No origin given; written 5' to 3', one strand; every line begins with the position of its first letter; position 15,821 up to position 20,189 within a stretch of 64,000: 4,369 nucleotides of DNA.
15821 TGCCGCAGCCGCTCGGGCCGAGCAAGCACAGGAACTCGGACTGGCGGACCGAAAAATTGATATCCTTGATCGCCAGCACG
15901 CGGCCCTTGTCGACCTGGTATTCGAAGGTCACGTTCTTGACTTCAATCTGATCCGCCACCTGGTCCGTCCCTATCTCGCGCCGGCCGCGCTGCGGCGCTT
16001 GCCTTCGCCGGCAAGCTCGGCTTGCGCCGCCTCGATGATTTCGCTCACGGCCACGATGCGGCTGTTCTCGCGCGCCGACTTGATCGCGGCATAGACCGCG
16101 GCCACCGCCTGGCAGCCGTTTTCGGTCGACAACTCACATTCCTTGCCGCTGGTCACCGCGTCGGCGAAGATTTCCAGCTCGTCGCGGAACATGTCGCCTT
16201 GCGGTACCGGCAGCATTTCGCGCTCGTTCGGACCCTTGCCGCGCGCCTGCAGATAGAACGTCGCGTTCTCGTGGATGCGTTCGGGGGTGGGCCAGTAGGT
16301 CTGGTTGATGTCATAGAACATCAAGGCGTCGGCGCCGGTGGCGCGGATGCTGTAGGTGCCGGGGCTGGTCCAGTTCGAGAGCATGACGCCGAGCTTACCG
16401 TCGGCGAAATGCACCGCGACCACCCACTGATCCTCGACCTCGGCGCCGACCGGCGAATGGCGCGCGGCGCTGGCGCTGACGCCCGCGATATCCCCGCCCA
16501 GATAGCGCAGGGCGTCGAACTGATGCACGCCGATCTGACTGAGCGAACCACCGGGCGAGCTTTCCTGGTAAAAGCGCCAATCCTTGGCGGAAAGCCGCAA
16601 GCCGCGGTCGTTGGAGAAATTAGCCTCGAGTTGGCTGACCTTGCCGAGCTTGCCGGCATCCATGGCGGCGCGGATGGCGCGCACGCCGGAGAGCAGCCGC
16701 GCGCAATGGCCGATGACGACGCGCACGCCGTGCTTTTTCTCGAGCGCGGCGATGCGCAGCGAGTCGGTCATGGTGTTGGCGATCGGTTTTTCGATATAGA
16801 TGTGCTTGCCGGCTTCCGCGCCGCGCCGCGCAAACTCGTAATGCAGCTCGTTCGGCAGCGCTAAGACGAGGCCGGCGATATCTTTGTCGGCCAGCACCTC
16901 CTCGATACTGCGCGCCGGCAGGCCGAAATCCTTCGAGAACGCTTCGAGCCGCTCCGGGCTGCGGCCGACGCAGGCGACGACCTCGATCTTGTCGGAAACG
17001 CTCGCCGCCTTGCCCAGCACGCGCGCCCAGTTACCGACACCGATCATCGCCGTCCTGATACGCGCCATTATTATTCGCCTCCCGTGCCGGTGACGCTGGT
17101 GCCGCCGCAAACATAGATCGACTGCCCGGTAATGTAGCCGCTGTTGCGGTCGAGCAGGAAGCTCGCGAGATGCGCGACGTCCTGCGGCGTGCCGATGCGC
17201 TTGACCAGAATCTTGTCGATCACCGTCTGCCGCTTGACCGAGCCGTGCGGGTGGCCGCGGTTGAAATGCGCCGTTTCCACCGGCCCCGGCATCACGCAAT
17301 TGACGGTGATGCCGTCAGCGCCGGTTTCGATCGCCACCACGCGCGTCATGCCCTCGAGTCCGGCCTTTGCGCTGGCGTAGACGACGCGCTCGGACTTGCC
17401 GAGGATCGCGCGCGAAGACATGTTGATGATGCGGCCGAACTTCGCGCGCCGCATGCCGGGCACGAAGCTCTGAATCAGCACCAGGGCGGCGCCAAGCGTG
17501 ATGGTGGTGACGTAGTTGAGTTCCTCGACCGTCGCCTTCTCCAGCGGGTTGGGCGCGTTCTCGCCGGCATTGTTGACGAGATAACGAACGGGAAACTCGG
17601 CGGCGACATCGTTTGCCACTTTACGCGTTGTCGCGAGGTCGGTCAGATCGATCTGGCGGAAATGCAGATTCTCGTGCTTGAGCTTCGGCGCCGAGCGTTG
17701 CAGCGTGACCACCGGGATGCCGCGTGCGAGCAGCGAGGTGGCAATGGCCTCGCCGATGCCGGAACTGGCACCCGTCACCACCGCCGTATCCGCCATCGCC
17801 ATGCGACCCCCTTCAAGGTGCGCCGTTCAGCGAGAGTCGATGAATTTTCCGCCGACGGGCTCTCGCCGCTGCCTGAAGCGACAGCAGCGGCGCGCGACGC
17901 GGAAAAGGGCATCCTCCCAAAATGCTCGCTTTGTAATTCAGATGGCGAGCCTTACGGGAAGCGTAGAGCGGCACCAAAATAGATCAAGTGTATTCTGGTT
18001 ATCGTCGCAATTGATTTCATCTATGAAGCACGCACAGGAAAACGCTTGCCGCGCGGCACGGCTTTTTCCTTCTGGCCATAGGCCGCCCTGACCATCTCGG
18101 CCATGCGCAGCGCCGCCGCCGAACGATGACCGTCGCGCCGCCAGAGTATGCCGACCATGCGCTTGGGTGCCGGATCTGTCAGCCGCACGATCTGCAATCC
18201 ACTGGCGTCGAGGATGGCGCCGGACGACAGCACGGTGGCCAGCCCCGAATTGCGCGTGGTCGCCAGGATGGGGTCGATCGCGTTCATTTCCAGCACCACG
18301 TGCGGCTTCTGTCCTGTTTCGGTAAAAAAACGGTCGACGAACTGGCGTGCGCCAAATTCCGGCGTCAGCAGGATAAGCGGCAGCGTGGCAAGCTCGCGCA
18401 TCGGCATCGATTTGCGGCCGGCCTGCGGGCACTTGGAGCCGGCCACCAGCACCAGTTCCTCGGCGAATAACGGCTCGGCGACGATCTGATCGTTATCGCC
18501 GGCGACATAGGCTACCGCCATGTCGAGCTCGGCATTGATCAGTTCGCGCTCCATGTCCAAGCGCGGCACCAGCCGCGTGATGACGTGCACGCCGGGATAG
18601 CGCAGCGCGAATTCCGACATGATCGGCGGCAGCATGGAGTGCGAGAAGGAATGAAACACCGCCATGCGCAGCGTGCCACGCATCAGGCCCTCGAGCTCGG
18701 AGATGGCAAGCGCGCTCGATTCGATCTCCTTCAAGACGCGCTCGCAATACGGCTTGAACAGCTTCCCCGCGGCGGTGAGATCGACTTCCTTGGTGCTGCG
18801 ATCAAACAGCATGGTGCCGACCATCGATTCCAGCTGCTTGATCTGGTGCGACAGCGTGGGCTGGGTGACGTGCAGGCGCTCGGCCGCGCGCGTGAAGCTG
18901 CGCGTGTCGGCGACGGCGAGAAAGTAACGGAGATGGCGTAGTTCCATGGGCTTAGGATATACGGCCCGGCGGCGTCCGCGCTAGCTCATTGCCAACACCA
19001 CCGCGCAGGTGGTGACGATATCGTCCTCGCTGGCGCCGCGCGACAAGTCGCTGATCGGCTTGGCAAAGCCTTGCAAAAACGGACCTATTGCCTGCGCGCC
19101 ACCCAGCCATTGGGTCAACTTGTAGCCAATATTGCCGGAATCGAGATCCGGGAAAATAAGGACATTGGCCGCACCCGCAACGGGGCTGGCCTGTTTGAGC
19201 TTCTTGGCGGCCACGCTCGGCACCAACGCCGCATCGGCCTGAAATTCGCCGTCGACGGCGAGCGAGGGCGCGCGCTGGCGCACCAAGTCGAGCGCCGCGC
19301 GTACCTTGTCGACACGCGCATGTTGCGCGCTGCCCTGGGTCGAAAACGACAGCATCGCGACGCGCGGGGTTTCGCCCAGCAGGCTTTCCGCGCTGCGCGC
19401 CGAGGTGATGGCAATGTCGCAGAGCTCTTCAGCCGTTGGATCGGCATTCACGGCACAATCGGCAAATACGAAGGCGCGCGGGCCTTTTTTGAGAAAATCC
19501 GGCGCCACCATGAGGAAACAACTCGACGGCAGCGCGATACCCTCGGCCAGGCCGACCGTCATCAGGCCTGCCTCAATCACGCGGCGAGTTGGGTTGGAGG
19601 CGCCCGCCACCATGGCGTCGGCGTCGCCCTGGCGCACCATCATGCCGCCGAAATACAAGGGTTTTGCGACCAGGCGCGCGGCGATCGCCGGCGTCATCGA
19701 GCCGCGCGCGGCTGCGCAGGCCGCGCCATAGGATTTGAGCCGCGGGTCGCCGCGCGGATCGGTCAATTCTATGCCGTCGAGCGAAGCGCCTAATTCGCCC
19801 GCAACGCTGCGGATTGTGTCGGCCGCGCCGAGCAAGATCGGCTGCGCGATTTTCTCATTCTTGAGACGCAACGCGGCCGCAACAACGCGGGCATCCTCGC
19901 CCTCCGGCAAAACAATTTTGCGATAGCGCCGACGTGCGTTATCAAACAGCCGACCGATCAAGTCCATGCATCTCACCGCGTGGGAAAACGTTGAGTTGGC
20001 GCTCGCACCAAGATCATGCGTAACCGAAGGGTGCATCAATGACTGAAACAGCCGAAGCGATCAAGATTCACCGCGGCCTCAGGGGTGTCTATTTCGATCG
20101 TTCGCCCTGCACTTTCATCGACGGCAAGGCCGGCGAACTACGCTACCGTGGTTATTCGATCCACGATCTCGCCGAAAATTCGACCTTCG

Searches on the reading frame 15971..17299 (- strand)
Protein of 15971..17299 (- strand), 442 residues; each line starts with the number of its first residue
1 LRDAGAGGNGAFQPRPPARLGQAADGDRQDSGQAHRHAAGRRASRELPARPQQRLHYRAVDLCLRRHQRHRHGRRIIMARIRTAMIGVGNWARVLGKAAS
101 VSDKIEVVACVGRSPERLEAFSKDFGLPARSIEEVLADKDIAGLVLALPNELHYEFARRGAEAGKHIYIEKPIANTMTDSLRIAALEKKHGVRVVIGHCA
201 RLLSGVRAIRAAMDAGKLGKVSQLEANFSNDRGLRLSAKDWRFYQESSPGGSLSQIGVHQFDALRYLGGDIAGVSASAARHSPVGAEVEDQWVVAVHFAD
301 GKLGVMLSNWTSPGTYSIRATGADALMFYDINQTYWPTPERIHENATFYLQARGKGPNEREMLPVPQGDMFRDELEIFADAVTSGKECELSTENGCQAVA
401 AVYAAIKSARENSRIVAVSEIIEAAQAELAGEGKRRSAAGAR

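Call 38: search_protein_families(library=pfam, proteins=[window:15971-17299:-], max_evalue=0.0001)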
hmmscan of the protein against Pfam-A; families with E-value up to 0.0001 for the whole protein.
window:15971-17299:- (442 aa): 3 families
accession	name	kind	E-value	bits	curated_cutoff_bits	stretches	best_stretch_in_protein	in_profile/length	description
PF22725.1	GFO_IDH_MocA_C3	-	3.3e-23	82.5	27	1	206-319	1-113/124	GFO/IDH/MocA C-terminal domain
PF01408.29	GFO_IDH_MocA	-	8.3e-22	78.6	24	1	81-198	1-120/120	Oxidoreductase family, NAD-binding Rossmann fold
PF02894.22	GFO_IDH_MocA_C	-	4.3e-15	56.5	22.9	1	212-414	3-215/218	Oxidoreductase family, C-terminal alpha/beta domain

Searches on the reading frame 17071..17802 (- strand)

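Call 38: search_protein_families(library=pfam, proteins=[window:17071-17802:-], max_evalue=0.0001)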
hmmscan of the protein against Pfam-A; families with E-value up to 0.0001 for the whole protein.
window:17071-17802:- (243 aa): 5 families
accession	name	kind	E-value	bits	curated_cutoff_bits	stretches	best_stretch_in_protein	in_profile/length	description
PF13561.12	adh_short_C2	-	4.3e-41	141.5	27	1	11-235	1-235/236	Enoyl-(Acyl carrier protein) reductase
PF00106.31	adh_short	-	1.8e-36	125.9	26.6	1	6-180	2-187/195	short chain dehydrogenase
PF01370.27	Epimerase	-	9.5e-09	35.4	20.9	1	8-144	2-144/240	NAD dependent epimerase/dehydratase family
PF08659.16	KR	-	1e-07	32.5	22.6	1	6-156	2-163/180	KR domain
PF13460.12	NAD_binding_10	-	3.8e-05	24.1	27.2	1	11-134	1-102/184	NAD(P)H-binding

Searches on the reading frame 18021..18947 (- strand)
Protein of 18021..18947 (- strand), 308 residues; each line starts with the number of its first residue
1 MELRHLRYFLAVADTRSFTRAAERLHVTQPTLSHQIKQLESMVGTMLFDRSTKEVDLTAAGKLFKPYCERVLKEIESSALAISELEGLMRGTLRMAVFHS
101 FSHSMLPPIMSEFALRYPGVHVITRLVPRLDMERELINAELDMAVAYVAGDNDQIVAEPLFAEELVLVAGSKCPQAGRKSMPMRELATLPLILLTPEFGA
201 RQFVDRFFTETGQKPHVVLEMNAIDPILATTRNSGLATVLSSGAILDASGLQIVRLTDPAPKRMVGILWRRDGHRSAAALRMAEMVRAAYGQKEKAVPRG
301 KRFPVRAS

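Call 38: search_protein_families(library=pfam, proteins=[window:18021-18947:-], max_evalue=0.0001)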
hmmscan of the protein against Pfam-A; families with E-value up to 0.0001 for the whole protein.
window:18021-18947:- (308 aa): 2 families
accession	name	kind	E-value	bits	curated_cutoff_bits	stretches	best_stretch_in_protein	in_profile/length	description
PF03466.25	LysR_substrate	-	1.6e-40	139.2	28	1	88-289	3-207/209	LysR substrate binding domain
PF00126.33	HTH_1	-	1.8e-26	92.3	26.6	1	3-62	1-60/60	Bacterial regulatory helix-turn-helix protein, lysR family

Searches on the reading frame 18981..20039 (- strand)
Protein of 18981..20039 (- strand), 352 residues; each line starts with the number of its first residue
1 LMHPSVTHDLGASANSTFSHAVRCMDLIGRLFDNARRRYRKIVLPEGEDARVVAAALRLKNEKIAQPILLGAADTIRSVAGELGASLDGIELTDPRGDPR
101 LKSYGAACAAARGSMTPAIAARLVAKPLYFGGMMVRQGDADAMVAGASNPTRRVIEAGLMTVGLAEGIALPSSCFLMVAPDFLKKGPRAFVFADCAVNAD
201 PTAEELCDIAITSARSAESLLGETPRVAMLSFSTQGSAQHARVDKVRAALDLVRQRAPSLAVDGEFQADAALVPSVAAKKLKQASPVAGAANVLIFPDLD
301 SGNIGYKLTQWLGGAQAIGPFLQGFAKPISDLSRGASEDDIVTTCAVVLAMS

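Call 38: search_protein_families(library=pfam, proteins=[window:18981-20039:-], max_evalue=0.0001)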
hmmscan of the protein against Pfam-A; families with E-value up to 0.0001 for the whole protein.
window:18981-20039:- (352 aa): 1 family
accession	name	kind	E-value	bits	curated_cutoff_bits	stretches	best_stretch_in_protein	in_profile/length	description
PF01515.24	PTA_PTB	-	1.8e-106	356.6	24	1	28-347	3-317/319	Phosphate acetyl/butaryl transferase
